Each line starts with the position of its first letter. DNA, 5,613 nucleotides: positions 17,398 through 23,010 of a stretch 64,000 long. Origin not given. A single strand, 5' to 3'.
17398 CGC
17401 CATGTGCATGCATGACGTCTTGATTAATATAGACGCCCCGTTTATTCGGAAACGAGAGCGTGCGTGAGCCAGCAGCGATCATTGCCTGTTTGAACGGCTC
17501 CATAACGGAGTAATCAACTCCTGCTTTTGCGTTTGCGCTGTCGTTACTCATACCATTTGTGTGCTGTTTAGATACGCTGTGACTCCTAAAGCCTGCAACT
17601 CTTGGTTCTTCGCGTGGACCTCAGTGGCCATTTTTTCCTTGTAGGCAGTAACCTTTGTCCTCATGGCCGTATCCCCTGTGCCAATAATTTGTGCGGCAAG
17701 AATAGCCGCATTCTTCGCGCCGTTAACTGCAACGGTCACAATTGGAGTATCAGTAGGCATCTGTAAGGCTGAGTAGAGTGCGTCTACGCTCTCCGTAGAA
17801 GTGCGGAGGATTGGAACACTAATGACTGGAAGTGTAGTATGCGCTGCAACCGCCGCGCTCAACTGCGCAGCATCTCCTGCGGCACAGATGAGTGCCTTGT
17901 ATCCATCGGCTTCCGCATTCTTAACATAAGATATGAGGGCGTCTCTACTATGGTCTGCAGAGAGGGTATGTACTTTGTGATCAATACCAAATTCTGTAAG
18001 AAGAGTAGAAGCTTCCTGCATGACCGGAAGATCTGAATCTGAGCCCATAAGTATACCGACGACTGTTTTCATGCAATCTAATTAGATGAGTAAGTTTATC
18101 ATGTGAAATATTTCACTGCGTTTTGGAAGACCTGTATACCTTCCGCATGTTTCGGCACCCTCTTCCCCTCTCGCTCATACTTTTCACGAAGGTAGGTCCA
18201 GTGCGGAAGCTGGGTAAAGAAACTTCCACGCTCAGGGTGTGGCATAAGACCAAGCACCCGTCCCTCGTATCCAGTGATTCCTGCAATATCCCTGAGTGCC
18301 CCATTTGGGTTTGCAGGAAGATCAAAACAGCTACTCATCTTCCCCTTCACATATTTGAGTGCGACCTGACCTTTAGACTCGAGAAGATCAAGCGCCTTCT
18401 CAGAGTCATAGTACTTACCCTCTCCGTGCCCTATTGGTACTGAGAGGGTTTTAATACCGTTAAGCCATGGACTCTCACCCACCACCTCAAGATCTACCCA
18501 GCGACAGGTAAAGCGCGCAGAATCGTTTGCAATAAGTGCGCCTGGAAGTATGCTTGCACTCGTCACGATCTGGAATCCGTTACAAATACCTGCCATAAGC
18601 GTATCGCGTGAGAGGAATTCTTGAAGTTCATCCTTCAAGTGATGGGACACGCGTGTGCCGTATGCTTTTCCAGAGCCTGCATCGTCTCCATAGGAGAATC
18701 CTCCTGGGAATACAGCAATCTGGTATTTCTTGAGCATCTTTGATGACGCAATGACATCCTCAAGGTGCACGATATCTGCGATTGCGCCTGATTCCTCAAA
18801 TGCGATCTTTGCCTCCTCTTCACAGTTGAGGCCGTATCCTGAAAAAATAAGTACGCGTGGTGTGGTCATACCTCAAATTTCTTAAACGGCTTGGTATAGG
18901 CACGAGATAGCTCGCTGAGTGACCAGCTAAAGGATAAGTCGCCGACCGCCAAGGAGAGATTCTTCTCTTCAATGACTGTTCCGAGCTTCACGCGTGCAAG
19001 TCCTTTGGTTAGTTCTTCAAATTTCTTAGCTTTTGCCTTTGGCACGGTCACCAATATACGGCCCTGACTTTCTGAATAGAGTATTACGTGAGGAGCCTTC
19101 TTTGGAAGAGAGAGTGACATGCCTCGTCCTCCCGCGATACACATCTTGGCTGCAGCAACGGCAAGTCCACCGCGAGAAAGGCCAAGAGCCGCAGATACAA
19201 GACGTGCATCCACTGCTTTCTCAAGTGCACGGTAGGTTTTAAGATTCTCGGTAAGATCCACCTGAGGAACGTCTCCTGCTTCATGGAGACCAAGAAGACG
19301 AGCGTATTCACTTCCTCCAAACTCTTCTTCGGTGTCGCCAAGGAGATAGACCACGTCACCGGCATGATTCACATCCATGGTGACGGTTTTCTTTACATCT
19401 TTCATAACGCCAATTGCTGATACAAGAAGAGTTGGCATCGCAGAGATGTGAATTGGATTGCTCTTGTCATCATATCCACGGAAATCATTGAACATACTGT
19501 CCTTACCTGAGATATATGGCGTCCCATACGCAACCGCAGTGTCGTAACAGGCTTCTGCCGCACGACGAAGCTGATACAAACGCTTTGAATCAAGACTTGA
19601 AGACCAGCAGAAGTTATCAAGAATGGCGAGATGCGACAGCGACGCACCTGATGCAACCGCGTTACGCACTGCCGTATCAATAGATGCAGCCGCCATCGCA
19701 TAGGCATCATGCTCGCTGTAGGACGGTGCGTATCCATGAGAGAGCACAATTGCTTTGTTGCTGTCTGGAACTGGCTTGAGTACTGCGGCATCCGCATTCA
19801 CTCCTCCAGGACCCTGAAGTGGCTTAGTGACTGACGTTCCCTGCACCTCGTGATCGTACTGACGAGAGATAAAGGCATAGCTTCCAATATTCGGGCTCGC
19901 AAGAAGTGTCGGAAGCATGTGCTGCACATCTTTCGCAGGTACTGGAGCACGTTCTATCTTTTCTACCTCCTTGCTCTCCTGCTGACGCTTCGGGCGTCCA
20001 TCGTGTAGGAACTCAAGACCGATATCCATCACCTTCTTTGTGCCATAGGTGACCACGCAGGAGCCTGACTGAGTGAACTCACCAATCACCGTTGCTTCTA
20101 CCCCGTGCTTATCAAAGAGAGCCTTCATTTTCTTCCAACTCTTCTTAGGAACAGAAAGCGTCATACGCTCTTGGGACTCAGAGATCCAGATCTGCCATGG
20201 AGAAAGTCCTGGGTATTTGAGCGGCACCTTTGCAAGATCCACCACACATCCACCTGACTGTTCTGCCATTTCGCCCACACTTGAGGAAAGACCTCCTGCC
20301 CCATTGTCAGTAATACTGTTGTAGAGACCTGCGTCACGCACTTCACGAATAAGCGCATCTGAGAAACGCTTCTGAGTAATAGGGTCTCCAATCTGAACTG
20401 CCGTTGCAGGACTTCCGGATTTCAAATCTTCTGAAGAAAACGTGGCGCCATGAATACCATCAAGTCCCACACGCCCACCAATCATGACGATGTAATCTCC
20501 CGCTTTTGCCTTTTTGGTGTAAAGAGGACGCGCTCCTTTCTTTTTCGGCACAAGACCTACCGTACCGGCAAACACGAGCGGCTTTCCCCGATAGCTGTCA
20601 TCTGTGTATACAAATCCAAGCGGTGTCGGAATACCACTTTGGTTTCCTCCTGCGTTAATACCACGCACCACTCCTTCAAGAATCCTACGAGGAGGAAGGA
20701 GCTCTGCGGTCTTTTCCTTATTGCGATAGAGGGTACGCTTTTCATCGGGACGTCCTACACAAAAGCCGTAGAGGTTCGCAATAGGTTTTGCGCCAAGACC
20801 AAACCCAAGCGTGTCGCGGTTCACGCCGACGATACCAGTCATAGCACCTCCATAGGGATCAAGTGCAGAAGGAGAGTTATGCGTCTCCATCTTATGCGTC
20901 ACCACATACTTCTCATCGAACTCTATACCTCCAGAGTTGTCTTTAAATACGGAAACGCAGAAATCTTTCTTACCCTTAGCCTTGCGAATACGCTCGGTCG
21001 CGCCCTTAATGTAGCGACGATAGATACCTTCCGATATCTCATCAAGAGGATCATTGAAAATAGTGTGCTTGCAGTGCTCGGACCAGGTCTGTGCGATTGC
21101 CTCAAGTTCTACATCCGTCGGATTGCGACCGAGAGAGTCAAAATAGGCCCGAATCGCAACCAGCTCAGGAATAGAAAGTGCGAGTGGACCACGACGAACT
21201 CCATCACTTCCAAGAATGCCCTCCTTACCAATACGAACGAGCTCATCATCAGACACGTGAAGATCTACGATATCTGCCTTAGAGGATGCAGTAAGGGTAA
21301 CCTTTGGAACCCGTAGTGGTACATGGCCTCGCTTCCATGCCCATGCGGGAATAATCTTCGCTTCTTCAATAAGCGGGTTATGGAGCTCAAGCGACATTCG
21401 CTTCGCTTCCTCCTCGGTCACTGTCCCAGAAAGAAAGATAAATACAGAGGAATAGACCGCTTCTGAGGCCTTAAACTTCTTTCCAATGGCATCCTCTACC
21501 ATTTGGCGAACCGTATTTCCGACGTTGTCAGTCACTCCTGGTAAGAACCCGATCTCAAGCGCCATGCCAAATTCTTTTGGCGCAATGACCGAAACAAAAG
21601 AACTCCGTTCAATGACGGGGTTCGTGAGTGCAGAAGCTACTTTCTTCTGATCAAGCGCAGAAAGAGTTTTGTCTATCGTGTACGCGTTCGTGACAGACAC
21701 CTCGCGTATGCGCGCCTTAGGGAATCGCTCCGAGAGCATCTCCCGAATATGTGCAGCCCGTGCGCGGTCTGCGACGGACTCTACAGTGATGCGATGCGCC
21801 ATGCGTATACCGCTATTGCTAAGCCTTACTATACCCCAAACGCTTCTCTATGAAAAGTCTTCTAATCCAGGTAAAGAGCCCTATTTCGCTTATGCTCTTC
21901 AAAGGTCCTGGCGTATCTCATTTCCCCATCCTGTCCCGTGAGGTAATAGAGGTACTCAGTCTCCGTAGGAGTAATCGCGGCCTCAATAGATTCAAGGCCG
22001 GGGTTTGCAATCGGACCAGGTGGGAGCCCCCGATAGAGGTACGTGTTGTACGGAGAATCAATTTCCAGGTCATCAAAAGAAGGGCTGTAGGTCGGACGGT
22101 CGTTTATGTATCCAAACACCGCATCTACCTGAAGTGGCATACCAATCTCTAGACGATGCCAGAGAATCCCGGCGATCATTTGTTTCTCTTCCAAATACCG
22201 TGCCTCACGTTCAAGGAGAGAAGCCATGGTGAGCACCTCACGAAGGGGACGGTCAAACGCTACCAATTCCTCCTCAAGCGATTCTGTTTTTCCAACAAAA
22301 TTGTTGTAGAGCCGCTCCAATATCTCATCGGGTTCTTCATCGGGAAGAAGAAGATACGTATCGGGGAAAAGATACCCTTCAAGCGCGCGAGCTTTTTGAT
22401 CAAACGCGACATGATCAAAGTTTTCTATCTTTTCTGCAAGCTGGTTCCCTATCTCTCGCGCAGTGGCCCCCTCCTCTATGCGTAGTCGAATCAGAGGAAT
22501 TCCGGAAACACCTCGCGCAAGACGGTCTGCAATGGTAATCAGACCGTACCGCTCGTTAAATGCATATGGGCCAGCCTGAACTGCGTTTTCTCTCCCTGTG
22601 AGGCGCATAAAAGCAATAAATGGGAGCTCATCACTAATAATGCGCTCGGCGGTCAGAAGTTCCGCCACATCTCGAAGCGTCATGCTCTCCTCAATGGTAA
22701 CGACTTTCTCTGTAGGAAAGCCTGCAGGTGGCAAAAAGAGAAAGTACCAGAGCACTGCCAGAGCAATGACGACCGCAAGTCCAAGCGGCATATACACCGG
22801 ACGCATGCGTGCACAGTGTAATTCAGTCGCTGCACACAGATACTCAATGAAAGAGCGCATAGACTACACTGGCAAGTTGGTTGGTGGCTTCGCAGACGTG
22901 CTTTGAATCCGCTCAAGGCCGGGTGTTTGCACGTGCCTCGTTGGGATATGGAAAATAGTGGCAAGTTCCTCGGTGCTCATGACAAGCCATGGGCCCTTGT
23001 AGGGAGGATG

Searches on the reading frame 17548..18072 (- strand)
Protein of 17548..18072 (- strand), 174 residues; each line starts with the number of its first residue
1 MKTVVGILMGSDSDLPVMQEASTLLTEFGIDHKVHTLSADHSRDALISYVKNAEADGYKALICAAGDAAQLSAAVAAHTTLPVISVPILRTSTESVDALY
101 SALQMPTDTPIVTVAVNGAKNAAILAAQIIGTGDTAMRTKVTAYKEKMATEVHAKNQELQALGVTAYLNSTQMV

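Call 34: search_protein_families(library=pfam, proteins=[window:17548-18072:-], max_evalue=0.00001)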
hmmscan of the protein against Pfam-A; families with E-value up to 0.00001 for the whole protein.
window:17548-18072:- (174 aa): 1 family
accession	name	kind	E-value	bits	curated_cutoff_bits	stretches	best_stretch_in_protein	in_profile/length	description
PF00731.26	AIRC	-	1.4e-48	164.6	30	1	5-150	2-147/148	AIR carboxylase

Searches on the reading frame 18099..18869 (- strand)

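Call 34: search_protein_families(library=pfam, proteins=[window:18099-18869:-], max_evalue=0.00001)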
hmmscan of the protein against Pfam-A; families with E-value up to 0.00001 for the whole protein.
window:18099-18869:- (256 aa): 1 family
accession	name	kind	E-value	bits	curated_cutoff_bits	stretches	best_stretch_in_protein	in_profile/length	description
PF13507.12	GATase_5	-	4.7e-68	229.5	27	1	4-255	2-260/260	CobB/CobQ-like glutamine amidotransferase domain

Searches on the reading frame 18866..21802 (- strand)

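Call 34: search_protein_families(library=pfam, proteins=[window:18866-21802:-], max_evalue=0.00001)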
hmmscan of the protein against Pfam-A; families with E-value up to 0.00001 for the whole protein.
window:18866-21802:- (978 aa): 3 families
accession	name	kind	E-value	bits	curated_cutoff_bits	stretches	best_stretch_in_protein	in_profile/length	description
PF02769.27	AIRS_C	-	7.4e-47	159.8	23.1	2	433-586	1-155/156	AIR synthase related protein, C-terminal domain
PF00586.29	AIRS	-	2.6e-21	76.6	24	2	288-418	2-112/112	AIR synthase related protein, N-terminal domain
PF18072.6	FGAR-AT_linker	-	2.7e-15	57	26.6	1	206-246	9-49/50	Formylglycinamide ribonucleotide amidotransferase linker domain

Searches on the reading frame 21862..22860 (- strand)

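Call 34: search_protein_families(library=pfam, proteins=[window:21862-22860:-], max_evalue=0.00001)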
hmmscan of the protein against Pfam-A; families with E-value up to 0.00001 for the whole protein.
window:21862-22860:- (332 aa): 1 family
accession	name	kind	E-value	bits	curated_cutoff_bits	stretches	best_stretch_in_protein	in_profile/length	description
PF02618.21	YceG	-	3.4e-69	233.8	32.4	1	54-327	1-273/275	YceG-like family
